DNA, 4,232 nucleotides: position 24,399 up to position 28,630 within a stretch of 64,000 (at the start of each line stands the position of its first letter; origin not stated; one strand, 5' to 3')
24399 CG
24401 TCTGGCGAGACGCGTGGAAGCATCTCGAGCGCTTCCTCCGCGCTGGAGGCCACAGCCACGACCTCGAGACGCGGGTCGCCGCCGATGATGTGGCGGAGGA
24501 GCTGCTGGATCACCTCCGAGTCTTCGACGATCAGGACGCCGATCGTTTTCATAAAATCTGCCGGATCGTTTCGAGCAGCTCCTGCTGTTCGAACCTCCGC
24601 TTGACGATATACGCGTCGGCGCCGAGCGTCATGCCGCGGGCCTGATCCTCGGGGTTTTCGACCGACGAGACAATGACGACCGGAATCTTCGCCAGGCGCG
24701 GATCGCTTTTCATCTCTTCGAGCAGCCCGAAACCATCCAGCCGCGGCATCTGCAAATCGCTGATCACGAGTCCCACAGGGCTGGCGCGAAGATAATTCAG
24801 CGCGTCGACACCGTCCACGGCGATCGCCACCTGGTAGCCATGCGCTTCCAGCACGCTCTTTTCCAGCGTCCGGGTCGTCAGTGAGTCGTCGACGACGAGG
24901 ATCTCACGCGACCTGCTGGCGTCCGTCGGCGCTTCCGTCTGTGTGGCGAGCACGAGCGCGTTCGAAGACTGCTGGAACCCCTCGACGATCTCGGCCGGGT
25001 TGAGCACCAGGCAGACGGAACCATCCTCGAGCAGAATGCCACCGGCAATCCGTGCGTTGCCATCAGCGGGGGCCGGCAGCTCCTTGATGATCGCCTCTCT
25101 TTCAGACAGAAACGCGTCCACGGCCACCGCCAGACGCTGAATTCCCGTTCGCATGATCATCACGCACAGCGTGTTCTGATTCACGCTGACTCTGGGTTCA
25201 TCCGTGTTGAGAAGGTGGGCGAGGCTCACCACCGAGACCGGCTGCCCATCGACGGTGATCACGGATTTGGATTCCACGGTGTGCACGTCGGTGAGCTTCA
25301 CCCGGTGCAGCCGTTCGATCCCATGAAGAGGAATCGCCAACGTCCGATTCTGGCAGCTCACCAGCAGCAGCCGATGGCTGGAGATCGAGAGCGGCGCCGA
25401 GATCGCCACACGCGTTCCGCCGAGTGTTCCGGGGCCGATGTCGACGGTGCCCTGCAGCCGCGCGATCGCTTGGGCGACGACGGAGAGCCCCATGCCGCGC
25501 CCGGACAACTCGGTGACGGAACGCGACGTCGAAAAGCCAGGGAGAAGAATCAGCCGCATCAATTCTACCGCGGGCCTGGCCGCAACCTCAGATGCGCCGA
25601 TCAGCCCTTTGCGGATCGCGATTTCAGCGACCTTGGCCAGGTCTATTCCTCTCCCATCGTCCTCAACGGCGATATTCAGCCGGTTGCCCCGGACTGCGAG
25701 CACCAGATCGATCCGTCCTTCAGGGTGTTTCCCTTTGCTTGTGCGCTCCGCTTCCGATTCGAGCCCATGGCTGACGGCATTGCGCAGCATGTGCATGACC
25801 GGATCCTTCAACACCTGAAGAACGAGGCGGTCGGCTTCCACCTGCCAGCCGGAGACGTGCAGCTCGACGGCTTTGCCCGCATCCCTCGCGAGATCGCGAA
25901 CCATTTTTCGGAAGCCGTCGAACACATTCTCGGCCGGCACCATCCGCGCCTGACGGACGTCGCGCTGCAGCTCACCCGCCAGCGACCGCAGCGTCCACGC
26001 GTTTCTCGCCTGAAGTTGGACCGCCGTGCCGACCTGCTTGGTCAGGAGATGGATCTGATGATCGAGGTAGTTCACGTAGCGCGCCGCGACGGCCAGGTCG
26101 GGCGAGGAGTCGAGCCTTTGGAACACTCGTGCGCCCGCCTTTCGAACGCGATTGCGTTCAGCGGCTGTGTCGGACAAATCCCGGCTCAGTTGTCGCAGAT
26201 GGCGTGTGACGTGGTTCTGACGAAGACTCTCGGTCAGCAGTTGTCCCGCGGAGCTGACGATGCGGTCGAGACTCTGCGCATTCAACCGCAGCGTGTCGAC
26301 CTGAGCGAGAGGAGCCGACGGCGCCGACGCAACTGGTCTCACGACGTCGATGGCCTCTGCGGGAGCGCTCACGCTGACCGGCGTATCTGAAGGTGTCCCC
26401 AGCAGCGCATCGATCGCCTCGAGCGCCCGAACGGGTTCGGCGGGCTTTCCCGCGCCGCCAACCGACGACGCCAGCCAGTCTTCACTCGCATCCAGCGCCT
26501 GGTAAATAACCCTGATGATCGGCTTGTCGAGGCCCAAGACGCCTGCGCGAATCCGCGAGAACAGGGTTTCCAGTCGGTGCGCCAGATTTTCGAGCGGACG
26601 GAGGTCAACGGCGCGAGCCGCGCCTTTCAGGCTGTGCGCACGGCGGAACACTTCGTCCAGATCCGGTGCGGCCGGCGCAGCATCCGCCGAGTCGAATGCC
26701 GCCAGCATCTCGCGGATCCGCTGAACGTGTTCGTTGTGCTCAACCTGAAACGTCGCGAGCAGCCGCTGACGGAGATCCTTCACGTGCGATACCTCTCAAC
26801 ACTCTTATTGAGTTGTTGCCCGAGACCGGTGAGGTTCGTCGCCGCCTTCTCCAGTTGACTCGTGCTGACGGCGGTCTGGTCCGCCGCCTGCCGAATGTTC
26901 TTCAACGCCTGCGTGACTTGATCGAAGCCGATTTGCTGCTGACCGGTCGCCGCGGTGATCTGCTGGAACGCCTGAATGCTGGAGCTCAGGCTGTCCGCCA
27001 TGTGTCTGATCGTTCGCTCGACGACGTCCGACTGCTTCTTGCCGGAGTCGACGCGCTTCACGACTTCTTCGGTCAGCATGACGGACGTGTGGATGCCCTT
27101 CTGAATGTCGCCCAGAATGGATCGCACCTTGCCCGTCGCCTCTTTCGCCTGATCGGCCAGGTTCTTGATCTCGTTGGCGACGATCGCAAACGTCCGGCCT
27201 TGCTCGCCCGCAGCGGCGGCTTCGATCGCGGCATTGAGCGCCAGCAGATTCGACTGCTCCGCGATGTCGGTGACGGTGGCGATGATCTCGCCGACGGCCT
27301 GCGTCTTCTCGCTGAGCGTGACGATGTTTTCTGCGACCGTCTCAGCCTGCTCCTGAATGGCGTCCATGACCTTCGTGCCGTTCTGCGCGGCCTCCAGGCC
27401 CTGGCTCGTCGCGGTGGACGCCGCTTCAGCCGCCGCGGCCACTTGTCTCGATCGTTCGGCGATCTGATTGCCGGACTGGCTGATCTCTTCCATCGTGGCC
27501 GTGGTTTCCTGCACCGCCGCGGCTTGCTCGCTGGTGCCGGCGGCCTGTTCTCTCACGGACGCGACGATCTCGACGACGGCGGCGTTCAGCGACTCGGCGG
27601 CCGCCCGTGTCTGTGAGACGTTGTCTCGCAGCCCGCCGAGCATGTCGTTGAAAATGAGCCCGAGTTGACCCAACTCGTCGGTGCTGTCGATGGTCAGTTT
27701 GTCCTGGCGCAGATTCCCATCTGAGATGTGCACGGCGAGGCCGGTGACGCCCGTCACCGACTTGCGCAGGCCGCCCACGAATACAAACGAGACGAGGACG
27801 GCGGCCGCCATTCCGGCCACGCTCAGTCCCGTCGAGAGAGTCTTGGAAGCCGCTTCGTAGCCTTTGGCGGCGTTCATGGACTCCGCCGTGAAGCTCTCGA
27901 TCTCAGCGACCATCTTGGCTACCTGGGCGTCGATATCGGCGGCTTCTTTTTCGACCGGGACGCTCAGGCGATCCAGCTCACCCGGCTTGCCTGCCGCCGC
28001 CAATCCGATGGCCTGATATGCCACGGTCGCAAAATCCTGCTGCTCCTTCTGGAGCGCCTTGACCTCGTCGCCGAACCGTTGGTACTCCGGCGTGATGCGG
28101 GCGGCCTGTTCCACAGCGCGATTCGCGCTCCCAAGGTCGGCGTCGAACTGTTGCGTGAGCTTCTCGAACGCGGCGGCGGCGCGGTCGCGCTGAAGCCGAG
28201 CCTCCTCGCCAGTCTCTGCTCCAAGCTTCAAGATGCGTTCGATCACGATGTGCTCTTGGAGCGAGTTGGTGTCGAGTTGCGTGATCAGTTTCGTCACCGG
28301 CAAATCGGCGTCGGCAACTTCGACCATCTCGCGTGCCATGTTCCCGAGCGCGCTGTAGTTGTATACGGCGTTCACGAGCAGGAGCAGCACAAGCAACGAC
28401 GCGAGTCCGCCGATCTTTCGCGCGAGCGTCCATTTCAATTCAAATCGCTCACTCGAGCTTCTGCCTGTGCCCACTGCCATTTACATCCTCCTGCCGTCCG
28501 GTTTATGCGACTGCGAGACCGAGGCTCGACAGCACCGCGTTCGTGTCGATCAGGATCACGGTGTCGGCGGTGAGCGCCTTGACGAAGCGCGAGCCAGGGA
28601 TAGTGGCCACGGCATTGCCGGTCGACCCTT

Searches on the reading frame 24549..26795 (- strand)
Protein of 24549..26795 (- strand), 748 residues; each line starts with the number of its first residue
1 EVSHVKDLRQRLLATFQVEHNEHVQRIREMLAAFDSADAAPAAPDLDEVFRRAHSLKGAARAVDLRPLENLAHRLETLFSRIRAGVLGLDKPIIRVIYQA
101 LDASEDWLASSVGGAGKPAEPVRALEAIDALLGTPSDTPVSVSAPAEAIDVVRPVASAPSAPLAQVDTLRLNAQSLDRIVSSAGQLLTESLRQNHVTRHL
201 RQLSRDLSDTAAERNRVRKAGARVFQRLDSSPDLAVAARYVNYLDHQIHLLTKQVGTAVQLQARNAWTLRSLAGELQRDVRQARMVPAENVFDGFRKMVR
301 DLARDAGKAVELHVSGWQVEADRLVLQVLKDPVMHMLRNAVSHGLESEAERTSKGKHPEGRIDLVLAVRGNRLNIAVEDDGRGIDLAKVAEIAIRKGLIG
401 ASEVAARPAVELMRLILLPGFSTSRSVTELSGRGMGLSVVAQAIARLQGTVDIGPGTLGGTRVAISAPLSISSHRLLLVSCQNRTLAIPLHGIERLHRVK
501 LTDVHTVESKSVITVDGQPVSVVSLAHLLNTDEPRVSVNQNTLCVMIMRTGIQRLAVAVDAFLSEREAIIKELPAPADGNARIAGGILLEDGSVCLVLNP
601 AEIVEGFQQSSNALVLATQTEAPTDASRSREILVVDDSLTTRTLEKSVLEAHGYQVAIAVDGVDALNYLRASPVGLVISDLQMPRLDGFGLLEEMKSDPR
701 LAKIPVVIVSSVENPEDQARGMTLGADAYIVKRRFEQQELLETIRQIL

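Call 77: search_protein_families(library=pfam, proteins=[window:24549-26795:-], max_evalue=0.0001)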
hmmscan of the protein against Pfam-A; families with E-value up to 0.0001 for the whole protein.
window:24549-26795:- (748 aa): 4 families
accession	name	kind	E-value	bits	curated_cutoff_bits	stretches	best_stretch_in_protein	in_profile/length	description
PF00072.30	Response_reg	-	2.3e-22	79.7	30.2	1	632-744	1-110/111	Response regulator receiver domain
PF01584.24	CheW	-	2.7e-18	66.4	23.5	1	476-605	2-135/138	CheW-like domain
PF01627.28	Hpt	-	3.6e-16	59.6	24.6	1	11-106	1-83/84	Hpt domain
PF02518.31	HATPase_c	-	7e-14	52.6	26.4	1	331-470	4-110/111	Histidine kinase-, DNA gyrase B-, and HSP90-like ATPase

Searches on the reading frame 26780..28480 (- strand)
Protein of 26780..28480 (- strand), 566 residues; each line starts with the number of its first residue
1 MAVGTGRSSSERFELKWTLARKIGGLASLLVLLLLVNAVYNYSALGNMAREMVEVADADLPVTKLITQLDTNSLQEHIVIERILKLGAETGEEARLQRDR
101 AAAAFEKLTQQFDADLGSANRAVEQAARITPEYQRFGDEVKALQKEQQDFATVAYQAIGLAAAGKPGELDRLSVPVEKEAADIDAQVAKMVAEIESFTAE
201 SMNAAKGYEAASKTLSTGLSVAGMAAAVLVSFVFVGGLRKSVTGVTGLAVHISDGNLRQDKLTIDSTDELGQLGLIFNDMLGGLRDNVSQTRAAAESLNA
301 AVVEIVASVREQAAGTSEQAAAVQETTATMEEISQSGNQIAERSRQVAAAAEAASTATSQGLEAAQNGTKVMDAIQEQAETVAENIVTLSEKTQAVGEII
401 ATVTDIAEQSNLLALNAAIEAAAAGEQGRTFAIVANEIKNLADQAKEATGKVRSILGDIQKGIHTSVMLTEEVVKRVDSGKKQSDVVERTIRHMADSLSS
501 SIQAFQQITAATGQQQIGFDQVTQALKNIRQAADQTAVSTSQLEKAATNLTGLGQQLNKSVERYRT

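Call 77: search_protein_families(library=pfam, proteins=[window:26780-28480:-], max_evalue=0.0001)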
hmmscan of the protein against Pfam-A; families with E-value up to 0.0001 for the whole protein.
window:26780-28480:- (566 aa): 2 families
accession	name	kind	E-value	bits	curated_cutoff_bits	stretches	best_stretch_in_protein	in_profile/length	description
PF00015.26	MCPsignal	-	2.2e-32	112.7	34.6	1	359-531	5-170/172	Methyl-accepting chemotaxis protein (MCP) signalling domain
PF00672.30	HAMP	-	1.1e-07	32.5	25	1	247-286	15-53/53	HAMP domain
